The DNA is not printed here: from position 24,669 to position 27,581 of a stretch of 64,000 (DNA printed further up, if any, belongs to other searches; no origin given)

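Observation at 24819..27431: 870-aa fusion of two CNB-like sensor domains with a PlsC-type acyltransferase and an SGNH esterase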

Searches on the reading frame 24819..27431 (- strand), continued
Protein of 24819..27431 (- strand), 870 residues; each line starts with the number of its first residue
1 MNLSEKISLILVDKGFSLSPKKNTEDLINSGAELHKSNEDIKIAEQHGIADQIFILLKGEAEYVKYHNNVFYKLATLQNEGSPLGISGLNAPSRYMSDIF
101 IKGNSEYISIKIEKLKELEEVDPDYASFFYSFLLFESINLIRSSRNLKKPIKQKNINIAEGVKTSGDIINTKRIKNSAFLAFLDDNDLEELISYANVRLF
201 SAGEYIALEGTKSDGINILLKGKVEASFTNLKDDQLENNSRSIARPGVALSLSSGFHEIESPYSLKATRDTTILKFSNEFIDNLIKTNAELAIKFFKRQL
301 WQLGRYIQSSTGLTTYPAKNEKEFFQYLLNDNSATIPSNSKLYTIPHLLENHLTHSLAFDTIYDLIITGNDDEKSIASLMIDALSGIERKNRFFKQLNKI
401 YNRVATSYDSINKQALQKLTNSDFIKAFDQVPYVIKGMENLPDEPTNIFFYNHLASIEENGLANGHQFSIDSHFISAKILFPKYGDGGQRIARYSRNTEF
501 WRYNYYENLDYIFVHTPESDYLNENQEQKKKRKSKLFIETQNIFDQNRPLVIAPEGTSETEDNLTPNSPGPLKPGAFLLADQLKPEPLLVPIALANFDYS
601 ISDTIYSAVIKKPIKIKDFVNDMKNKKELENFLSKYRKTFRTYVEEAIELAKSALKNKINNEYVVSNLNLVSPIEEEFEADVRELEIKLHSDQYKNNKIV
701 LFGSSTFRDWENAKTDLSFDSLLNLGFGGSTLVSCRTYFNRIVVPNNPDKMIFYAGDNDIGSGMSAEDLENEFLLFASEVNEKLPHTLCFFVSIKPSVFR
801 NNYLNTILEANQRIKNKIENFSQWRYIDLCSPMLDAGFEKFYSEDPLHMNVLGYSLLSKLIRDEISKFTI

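Call 50: find_encoding_contigs(protein=P0382, flank=6000, max_places=1)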
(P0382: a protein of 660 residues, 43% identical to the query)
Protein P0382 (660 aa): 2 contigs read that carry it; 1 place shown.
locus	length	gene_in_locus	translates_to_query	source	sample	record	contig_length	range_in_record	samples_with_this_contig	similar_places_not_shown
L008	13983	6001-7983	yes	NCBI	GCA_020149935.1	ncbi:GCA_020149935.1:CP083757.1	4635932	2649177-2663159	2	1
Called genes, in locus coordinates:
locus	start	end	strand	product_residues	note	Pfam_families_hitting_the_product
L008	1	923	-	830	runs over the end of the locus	PF17764:PriA_3primeBD, PF00270:DEAD, PF04851:ResIII, PF18319:Zn_ribbon_PriA, PF00271:Helicase_C, PF18074:PriA_C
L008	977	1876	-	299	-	PF00892:EamA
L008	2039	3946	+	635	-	PF03629:SASA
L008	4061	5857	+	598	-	PF02771:Acyl-CoA_dh_N, PF02770:Acyl-CoA_dh_M, PF00441:Acyl-CoA_dh_1, PF08028:Acyl-CoA_dh_2, PF22924:ACOX_C_alpha1, PF21263:Acyl-CoA-dh_C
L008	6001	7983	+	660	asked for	PF00027:cNMP_binding (weak), PF01553:Acyltransferase (weak)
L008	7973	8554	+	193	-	PF13472:Lipase_GDSL_2, PF00657:Lipase_GDSL (faint)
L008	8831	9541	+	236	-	PF00005:ABC_tran, PF13304:AAA_21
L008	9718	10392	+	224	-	PF01209:Ubie_methyltran, PF13649:Methyltransf_25, PF13847:Methyltransf_31, PF08241:Methyltransf_11, PF08242:Methyltransf_12 (weak)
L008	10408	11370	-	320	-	PF00348:polyprenyl_synt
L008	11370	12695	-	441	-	PF00324:AA_permease, PF13520:AA_permease_2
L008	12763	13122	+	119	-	PF02537:CRCB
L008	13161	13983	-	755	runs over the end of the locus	PF07715:Plug, PF00593:TonB_dep_Rec_b-barrel, PF14905:OMP_b-brl_3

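Call 51: find_encoding_contigs(protein=P0134, flank=6000, max_places=1)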
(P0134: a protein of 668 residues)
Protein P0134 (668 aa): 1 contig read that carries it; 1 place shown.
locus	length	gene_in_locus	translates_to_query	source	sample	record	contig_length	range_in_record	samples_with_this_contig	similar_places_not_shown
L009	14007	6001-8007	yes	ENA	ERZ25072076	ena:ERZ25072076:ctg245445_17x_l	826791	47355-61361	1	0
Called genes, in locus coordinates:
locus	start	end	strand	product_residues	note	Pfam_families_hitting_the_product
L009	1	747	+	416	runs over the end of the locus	PF13191:AAA_16 (faint), PF13173:AAA_14, PF13401:AAA_22, PF13635:DUF4143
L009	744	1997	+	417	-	-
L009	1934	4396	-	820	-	PF13620:CarboxypepD_reg, PF07715:Plug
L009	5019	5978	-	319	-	PF05448:AXE1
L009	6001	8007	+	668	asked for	PF00027:cNMP_binding, PF01553:Acyltransferase (faint)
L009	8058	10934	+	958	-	PF13620:CarboxypepD_reg, PF00593:TonB_dep_Rec_b-barrel, PF25183:OMP_b-brl_4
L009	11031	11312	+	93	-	PF04365:BrnT_toxin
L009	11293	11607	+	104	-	PF14384:BrnA_antitoxin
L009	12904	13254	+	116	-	-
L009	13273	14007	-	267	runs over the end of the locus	PF13505:OMP_b-brl (weak)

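Call 54: find_related_loci(query=A1, collection=genome_contigs, flank=5000)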
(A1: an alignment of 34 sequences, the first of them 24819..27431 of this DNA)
Query A1 (870 aa) in genome_contigs; peptide patterns used: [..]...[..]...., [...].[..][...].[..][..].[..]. (x = any residue, [..] = any of these).
289 stretches matched a pattern; 275 encode a relative of the query (tblastn E <= 1e-3); the best 80 are kept; 80 distinct loci.
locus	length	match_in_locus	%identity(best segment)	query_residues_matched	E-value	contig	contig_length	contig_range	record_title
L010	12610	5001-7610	98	1-870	0e+0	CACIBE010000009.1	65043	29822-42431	uncultured Alphaproteobacteria bacterium isolate AG-912-N10 genome assembly, contig: AG-912-N10_NODE_9, whole genome sho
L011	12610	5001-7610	98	1-870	0e+0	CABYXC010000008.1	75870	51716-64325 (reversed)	MAG: uncultured Alphaproteobacteria bacterium isolate AG-895-D04 genome assembly, contig: AG-895-D04_NODE_8, whole genom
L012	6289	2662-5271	96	1-870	0e+0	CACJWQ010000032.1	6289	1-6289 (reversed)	uncultured Alphaproteobacteria bacterium isolate AG-453-C10 genome assembly, contig: AG-453-C10_NODE_32, whole genome sh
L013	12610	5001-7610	96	1-870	0e+0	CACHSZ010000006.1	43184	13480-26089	uncultured Alphaproteobacteria bacterium isolate AG-912-F03 genome assembly, contig: AG-912-F03_NODE_6, whole genome sho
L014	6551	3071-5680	96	1-870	0e+0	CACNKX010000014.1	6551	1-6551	MAG: uncultured Alphaproteobacteria bacterium isolate AG-893-E11 genome assembly, contig: AG-893-E11_NODE_14, whole geno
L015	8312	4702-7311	96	1-870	0e+0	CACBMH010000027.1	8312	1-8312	uncultured Alphaproteobacteria bacterium isolate AG-899-L06 genome assembly, contig: AG-899-L06_NODE_27, whole genome sh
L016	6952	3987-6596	96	1-870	0e+0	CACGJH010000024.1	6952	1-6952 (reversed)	uncultured Alphaproteobacteria bacterium isolate AG-422-J16 genome assembly, contig: AG-422-J16_NODE_24, whole genome sh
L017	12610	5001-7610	96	1-870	0e+0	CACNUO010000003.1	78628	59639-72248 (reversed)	MAG: uncultured Alphaproteobacteria bacterium isolate AG-893-O09 genome assembly, contig: AG-893-O09_NODE_3, whole genom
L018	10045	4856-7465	96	1-870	0e+0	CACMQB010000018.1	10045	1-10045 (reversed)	MAG: uncultured Alphaproteobacteria bacterium isolate AG-891-P20 genome assembly, contig: AG-891-P20_NODE_18, whole geno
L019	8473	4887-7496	96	1-870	0e+0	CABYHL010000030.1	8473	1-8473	MAG: uncultured Alphaproteobacteria bacterium isolate AG-894-D19 genome assembly, contig: AG-894-D19_NODE_30, whole geno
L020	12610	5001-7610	96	1-870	0e+0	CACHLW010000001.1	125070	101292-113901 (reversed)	uncultured Alphaproteobacteria bacterium isolate AG-911-C02 genome assembly, contig: AG-911-C02_NODE_1, whole genome sho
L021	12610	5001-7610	96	1-870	0e+0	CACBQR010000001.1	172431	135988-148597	uncultured Alphaproteobacteria bacterium isolate AG-359-I03 genome assembly, contig: AG-359-I03_NODE_1, whole genome sho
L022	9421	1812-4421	96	1-870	0e+0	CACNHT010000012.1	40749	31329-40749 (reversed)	MAG: uncultured Alphaproteobacteria bacterium isolate AG-920-K10 genome assembly, contig: AG-920-K10_NODE_12, whole geno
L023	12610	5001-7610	96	1-870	0e+0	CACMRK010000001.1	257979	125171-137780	MAG: uncultured Alphaproteobacteria bacterium isolate AG-892-B03 genome assembly, contig: AG-892-B03_NODE_1, whole genom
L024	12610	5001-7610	96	1-870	0e+0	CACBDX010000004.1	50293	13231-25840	uncultured Alphaproteobacteria bacterium isolate AG-899-F03 genome assembly, contig: AG-899-F03_NODE_4, whole genome sho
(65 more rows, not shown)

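Call 57: find_encoding_contigs(protein=P0340, flank=5000, max_places=1)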
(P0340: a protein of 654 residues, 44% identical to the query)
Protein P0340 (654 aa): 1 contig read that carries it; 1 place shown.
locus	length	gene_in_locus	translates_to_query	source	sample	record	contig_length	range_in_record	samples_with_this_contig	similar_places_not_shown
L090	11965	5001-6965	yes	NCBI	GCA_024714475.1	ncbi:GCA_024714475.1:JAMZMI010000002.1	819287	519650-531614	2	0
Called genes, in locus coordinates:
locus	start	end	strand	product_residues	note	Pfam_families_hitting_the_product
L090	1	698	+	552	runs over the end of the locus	PF00583:Acetyltransf_1 (weak), PF00795:CN_hydrolase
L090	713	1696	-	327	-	PF00248:Aldo_ket_red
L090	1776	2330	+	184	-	PF18306:LDcluster4, PF03641:Lysine_decarbox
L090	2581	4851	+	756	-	PF00580:UvrD-helicase, PF13245:AAA_19, PF13604:AAA_30 (faint), PF01443:Viral_helicase1 (faint), PF13087:AAA_12 (faint), PF13361:UvrD_C, PF13538:UvrD_C_2, PF21196:PcrA_UvrD_tudor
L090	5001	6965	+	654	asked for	PF00027:cNMP_binding, PF01553:Acyltransferase (faint)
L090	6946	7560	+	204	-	PF00657:Lipase_GDSL, PF13472:Lipase_GDSL_2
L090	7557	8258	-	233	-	-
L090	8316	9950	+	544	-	PF21315:FAN1_HTH, PF08774:VRR_NUC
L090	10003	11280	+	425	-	PF08323:Glyco_transf_5, PF20706:GT4-conflict, PF13439:Glyco_transf_4, PF13579:Glyco_trans_4_4, PF00534:Glycos_transf_1, PF13692:Glyco_trans_1_4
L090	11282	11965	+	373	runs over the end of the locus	PF01946:Thi4 (weak), PF01266:DAO, PF13450:NAD_binding_8 (faint)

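Call 58: find_encoding_contigs(protein=P0299, flank=5000, max_places=1)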
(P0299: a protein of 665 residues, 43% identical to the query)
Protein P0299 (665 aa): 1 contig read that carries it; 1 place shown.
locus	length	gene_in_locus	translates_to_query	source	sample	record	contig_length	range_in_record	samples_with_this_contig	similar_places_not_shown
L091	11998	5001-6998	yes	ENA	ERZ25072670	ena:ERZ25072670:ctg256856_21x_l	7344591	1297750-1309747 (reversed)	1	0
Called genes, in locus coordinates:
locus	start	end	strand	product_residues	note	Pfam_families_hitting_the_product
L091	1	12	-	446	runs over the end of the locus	PF00224:PK, PF02887:PK_C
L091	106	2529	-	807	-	PF13620:CarboxypepD_reg, PF07715:Plug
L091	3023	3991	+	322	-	PF00561:Abhydrolase_1, PF12697:Abhydrolase_6, PF03096:Ndr (faint)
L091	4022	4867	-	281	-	PF05448:AXE1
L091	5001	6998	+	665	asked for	PF00027:cNMP_binding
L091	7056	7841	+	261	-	PF13483:Lactamase_B_3, PF12706:Lactamase_B_2 (weak)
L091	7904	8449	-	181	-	PF11716:MDMPI_N (weak), PF12867:DinB_2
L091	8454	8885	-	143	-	-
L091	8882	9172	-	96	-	PF02604:PhdYeFM_antitox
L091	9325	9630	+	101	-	-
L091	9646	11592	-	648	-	PF02518:HATPase_c (weak), PF13589:HATPase_c_3, PF00183:HSP90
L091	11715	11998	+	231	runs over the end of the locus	PF00106:adh_short, PF08659:KR (weak), PF13561:adh_short_C2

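Call 59: find_encoding_contigs(protein=P0308, flank=5000, max_places=1)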
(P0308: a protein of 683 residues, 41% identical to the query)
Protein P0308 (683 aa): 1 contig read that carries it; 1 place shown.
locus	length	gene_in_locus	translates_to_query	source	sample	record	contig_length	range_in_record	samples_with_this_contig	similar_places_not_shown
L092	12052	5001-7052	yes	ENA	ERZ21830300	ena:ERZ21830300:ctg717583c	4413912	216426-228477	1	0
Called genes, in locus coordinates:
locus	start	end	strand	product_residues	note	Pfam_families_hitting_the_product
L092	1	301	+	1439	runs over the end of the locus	PF28130:DUF8371 (weak)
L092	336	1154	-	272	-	PF13635:DUF4143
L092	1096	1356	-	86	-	PF13173:AAA_14 (weak)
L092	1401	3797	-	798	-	PF13620:CarboxypepD_reg, PF07715:Plug, PF00593:TonB_dep_Rec_b-barrel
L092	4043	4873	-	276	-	PF05448:AXE1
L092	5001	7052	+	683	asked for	PF00027:cNMP_binding, PF01553:Acyltransferase (faint)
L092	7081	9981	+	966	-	PF13620:CarboxypepD_reg, PF00593:TonB_dep_Rec_b-barrel, PF25183:OMP_b-brl_4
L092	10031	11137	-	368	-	PF13432:TPR_16 (weak), PF03781:FGE-sulfatase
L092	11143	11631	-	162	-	PF14690:Zn_ribbon_ISL3 (weak), PF13542:HTH_Tnp_ISL3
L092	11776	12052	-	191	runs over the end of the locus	-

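Call 79: find_encoding_contigs(protein=P0305, flank=5000, max_places=1)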
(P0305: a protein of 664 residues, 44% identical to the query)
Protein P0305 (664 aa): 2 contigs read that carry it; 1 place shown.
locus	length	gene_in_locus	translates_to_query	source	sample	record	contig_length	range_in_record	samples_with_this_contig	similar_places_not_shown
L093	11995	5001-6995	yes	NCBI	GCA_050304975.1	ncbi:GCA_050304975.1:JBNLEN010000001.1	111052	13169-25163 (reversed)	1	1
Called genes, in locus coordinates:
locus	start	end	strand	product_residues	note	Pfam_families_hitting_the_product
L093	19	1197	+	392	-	PF01546:Peptidase_M20, PF07687:M20_dimer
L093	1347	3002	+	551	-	PF00583:Acetyltransf_1, PF13508:Acetyltransf_7, PF00027:cNMP_binding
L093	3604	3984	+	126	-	PF00571:CBS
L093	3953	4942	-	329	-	PF05448:AXE1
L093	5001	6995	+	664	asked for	PF00027:cNMP_binding (weak), PF01553:Acyltransferase (weak)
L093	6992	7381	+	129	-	-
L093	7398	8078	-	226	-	PF07737:ATLF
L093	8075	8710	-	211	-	-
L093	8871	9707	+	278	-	PF06904:Extensin-like_C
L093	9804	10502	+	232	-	PF02163:Peptidase_M50 (weak)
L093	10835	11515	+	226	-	-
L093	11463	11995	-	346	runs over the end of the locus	PF07885:Ion_trans_2 (weak), PF02254:TrkA_N, PF02080:TrkA_C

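Call 84: search_protein_families(library=padloc, proteins=[window:24819-27431:-, P0129, P0134], max_evalue=0.01)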
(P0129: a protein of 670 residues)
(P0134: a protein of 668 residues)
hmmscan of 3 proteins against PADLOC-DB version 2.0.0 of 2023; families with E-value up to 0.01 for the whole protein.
window:24819-27431:- (870 aa): 0 families

P0129 (670 aa): 4 families
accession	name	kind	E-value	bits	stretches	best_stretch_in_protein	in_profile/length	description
PDLC02371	PycTIR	-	1e-07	29.6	1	17-88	26-96/288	-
PDLC00731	Effector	-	1.2e-06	25.8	1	17-123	29-129/306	TIR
PDLC00730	Effector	-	2.6e-05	21.6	1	17-62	45-90/299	TIR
PDLC00732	Effector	-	0.0053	13.7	0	18-121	26-123/301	TIR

P0134 (668 aa): 2 families
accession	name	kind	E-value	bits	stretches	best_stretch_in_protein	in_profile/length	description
PDLC00731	Effector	-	6.9e-05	20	0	201-307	34-134/306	TIR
PDLC02371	PycTIR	-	0.0019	15.6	0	200-302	30-126/288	-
